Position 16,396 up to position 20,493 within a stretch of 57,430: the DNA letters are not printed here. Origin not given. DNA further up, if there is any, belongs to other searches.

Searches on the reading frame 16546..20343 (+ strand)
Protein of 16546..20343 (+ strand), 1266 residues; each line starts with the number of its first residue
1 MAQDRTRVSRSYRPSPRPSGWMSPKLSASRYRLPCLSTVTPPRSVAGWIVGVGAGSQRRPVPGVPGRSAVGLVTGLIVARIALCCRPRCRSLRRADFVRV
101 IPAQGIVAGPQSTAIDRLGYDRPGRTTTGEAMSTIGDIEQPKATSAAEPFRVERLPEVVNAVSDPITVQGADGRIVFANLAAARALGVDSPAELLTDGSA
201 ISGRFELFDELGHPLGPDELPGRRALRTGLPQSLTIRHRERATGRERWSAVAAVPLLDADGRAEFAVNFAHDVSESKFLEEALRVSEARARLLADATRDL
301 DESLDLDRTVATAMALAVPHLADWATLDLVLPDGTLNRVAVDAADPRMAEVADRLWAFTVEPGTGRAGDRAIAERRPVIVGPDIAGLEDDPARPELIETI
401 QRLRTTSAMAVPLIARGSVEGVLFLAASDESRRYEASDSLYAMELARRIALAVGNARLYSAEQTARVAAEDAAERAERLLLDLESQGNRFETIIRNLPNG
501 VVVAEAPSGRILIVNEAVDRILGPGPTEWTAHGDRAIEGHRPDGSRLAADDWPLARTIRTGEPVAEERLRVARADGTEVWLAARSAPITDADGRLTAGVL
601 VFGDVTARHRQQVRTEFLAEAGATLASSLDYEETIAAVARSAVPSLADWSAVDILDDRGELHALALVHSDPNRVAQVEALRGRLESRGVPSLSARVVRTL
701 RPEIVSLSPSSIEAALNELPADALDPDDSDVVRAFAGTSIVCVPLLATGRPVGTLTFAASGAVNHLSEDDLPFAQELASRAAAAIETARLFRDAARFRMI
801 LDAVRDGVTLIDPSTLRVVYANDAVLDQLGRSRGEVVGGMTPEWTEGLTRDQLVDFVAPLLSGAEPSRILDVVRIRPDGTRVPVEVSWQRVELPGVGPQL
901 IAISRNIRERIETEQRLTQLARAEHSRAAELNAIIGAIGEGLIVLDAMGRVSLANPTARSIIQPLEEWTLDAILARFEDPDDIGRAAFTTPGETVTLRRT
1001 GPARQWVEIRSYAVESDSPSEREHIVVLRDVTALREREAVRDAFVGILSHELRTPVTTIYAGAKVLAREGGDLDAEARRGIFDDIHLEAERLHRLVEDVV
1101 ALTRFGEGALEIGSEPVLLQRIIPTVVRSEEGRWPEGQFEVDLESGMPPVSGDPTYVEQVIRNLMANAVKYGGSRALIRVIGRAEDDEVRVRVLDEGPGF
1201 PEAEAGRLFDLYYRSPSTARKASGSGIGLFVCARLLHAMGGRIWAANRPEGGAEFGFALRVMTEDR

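Call 12: search_protein_families(library=pfam, proteins=[window:16546-20343:+], max_evalue=0.00001)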
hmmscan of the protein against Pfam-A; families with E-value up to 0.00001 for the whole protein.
window:16546-20343:+ (1266 aa): 9 families
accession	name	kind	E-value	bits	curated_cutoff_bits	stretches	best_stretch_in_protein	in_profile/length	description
PF00989.32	PAS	-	5.7e-28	97.6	22.6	2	796-891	2-96/113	PAS fold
PF08448.16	PAS_4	-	4.4e-26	91.7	23.1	2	160-276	2-108/110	PAS fold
PF13426.13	PAS_9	-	1.6e-25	89.8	27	1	498-607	1-103/103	PAS domain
PF02518.31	HATPase_c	-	1e-22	81.1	26.4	1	1152-1260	1-108/111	Histidine kinase-, DNA gyrase B-, and HSP90-like ATPase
PF13188.13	PAS_8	-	9.3e-21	73.4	21.8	0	795-838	1-44/65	PAS domain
PF01590.32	GAF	-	1.1e-17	65.2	22.4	2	305-453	1-133/133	GAF domain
PF13185.12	GAF_2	-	3.9e-16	59.9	28.6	1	629-786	2-136/136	GAF domain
PF00512.31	HisKA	-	1.9e-12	47.5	26.9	1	1041-1107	2-65/66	His Kinase A (phospho-acceptor) domain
PF13492.12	GAF_3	-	1.5e-10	42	27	0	397-454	72-128/129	GAF domain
